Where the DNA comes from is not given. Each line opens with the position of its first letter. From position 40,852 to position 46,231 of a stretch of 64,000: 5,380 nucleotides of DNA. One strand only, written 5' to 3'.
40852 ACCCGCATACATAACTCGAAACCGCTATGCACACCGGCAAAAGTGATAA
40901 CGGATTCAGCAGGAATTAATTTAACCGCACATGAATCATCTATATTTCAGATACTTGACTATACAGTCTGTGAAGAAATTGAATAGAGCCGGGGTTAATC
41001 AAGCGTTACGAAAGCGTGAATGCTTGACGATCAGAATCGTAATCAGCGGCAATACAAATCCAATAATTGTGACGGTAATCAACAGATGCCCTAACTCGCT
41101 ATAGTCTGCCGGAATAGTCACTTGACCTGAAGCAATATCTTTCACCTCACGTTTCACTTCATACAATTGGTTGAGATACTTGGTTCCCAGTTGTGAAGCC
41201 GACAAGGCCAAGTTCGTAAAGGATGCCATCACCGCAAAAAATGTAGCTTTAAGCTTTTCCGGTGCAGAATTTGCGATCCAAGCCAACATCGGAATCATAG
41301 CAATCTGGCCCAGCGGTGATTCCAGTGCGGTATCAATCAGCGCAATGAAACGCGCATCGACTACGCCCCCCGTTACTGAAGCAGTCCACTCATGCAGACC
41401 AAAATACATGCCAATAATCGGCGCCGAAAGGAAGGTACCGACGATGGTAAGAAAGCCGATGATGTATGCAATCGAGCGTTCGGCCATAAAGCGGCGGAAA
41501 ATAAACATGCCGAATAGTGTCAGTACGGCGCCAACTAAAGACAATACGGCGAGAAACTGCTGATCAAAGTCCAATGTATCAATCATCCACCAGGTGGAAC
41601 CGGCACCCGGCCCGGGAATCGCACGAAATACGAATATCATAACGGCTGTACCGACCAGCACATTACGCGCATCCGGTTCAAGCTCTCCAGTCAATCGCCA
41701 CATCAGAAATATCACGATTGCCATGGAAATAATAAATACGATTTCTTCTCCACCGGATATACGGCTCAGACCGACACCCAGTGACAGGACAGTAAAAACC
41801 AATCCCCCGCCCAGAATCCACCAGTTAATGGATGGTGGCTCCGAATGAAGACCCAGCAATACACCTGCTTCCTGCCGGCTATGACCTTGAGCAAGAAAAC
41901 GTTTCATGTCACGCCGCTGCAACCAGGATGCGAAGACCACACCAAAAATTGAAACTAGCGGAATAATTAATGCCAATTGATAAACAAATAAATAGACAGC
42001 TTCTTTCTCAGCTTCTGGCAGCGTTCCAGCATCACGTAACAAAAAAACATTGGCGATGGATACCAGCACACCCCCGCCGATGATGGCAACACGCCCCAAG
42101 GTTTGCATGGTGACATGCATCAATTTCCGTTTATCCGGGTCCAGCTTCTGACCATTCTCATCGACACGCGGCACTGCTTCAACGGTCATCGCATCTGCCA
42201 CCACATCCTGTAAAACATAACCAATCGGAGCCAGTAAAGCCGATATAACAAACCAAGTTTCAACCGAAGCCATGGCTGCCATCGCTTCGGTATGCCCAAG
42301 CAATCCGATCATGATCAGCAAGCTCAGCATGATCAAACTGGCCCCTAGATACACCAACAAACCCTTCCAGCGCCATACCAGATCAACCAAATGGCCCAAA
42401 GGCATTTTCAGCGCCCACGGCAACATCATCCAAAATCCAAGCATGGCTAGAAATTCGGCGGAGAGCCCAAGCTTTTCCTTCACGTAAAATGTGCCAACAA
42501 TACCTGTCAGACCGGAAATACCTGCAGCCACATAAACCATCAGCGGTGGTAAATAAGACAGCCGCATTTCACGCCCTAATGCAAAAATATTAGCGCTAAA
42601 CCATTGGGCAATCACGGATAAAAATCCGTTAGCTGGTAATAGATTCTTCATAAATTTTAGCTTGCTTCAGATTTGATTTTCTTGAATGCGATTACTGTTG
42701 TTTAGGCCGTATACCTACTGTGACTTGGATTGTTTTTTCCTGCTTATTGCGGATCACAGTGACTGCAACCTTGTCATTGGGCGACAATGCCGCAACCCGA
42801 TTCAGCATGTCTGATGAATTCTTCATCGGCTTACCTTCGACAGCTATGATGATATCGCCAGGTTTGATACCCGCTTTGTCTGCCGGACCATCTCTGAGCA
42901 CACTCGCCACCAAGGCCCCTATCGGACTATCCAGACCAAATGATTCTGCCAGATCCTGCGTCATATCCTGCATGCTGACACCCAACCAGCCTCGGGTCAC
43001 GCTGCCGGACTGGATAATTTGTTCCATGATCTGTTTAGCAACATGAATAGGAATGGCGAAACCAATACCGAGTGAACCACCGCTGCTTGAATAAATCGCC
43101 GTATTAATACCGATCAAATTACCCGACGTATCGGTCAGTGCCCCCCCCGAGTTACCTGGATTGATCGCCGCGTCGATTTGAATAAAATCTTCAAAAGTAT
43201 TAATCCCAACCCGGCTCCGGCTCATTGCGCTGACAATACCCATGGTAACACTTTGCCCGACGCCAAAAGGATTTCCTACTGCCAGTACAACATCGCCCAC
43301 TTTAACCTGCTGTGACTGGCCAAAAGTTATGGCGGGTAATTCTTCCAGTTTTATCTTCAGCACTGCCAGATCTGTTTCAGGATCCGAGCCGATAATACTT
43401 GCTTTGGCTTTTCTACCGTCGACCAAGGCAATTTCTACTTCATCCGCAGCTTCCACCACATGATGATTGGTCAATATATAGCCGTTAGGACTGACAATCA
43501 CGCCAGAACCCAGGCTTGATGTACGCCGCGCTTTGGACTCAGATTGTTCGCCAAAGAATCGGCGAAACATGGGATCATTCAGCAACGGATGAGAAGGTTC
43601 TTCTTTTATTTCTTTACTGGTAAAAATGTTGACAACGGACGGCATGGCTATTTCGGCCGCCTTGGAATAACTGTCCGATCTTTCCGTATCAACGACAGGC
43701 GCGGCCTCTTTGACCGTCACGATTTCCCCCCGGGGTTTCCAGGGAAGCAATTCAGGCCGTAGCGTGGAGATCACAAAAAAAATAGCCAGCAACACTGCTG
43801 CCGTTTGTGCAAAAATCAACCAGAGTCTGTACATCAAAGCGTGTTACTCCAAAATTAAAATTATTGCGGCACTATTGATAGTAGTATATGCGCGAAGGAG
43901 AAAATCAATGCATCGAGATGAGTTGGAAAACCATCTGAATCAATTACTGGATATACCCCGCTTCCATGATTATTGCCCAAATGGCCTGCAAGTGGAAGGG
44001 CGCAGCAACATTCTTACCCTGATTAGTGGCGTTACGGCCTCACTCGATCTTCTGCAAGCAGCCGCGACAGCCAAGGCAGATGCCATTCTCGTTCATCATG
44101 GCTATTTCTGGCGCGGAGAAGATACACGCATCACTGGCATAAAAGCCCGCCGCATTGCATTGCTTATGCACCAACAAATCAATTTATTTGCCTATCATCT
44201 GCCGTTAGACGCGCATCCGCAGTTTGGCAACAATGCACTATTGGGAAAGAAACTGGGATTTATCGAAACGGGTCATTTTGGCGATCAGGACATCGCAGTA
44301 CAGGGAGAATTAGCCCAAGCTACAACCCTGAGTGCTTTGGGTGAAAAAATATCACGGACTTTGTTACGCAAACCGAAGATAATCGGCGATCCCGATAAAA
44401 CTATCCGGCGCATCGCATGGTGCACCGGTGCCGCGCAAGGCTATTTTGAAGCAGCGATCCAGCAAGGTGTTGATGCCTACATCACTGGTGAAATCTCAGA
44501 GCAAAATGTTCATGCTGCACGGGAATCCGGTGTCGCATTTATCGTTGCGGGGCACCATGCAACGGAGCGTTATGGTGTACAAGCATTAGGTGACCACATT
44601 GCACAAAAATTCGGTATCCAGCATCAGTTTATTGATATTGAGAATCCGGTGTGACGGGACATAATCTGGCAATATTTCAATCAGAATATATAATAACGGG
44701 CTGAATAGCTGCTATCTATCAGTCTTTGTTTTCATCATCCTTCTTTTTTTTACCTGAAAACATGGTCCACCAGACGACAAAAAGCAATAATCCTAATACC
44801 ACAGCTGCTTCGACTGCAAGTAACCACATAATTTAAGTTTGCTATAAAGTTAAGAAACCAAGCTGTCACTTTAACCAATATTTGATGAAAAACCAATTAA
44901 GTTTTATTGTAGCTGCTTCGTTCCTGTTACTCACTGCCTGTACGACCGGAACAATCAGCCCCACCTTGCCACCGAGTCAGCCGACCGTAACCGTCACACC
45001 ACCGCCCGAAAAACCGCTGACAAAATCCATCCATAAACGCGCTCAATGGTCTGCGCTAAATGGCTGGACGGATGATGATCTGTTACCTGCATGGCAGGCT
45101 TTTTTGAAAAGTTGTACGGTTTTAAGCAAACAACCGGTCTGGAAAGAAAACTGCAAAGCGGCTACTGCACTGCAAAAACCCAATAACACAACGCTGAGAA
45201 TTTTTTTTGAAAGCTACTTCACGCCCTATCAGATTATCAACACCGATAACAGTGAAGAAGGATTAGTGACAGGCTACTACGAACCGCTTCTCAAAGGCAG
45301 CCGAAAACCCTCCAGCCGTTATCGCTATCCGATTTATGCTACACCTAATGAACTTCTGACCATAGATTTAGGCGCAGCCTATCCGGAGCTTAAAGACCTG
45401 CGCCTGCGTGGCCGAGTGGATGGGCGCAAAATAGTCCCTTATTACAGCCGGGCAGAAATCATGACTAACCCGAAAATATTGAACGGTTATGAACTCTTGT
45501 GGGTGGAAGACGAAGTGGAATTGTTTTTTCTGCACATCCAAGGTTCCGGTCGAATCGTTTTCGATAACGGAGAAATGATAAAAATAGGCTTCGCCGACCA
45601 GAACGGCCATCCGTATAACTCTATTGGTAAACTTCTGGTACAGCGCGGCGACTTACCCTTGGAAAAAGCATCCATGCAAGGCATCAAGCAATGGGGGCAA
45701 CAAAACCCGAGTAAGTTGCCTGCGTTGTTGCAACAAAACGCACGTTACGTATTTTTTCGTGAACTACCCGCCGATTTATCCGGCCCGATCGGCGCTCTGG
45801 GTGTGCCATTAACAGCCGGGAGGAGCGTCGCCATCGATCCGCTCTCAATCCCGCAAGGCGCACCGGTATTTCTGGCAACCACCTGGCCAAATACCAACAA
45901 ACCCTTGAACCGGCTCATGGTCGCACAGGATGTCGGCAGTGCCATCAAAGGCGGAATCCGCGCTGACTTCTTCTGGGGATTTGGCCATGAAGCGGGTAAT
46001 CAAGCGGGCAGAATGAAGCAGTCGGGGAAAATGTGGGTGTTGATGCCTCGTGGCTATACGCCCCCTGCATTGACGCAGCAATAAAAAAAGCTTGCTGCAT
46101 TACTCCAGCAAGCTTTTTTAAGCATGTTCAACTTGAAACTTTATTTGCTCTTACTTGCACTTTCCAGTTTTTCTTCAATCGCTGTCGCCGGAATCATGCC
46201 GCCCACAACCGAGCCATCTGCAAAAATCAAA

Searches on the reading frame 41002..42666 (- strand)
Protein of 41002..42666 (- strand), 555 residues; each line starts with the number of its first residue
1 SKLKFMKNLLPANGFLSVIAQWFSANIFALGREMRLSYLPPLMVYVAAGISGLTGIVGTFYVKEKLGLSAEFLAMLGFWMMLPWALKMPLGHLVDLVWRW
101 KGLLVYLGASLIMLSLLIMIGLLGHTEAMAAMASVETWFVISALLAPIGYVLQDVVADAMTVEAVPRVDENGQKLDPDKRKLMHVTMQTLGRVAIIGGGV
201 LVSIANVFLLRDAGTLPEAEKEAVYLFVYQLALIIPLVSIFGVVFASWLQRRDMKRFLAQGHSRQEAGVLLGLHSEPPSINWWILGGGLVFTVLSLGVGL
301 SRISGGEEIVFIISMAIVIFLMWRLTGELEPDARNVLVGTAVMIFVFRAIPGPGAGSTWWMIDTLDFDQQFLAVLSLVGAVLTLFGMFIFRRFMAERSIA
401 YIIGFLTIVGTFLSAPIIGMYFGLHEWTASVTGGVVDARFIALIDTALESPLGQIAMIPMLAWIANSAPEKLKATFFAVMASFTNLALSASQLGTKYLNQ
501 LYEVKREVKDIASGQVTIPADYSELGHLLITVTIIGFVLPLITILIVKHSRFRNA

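Call 72: search_protein_families(library=pfam, proteins=[window:41002-42666:-], max_evalue=0.001)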
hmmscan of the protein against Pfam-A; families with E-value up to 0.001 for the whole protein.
window:41002-42666:- (555 aa): 1 family
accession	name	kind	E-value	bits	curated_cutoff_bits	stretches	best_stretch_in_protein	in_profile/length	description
PF03092.22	BT1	-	3.3e-16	59.5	22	1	339-547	219-412/432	BT1 family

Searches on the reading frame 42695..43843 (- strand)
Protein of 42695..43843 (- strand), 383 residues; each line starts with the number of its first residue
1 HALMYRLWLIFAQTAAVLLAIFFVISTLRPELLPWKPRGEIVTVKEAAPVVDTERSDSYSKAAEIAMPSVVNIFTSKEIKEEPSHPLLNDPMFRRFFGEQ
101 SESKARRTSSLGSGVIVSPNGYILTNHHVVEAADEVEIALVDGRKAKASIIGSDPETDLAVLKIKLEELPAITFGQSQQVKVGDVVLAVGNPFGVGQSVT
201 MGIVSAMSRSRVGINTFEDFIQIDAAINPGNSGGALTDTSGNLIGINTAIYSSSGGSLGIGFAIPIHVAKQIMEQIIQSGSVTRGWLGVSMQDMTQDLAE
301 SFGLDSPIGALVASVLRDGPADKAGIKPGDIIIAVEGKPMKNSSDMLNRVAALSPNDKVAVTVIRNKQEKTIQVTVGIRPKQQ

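Call 72: search_protein_families(library=pfam, proteins=[window:42695-43843:-], max_evalue=0.001)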
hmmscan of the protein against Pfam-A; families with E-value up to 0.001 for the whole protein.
window:42695-43843:- (383 aa): 6 families
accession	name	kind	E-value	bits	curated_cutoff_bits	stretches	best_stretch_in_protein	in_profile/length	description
PF13365.12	Trypsin_2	-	1.4e-34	120.3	27.6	1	112-246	1-144/144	Trypsin-like peptidase domain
PF00089.32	Trypsin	-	8.5e-20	72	20.6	1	109-270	24-217/220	Trypsin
PF13180.12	PDZ_2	-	3.7e-19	69.2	27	1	286-376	2-80/80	PDZ domain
PF00595.29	PDZ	-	2.8e-12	47.3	23.2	1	281-363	7-80/81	PDZ domain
PF17820.7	PDZ_6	-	6.5e-11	42.3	27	1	312-365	2-54/54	PDZ domain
PF10459.15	Peptidase_S46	-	5.2e-05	22.6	22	0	109-131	46-68/698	Peptidase S46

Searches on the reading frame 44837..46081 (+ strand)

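Call 53: search_protein_families(library=pfam, proteins=[window:44837-46081:+], max_evalue=0.001)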
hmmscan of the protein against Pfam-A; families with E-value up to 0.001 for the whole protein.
window:44837-46081:+ (415 aa): 2 families
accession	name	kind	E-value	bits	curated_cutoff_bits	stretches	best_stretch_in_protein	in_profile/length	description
PF03562.22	MltA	-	5.5e-62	209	24.3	1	143-308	1-163/163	MltA specific insert domain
PF06725.17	3D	-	2.1e-23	82.8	23.8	1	329-402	1-71/72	3D domain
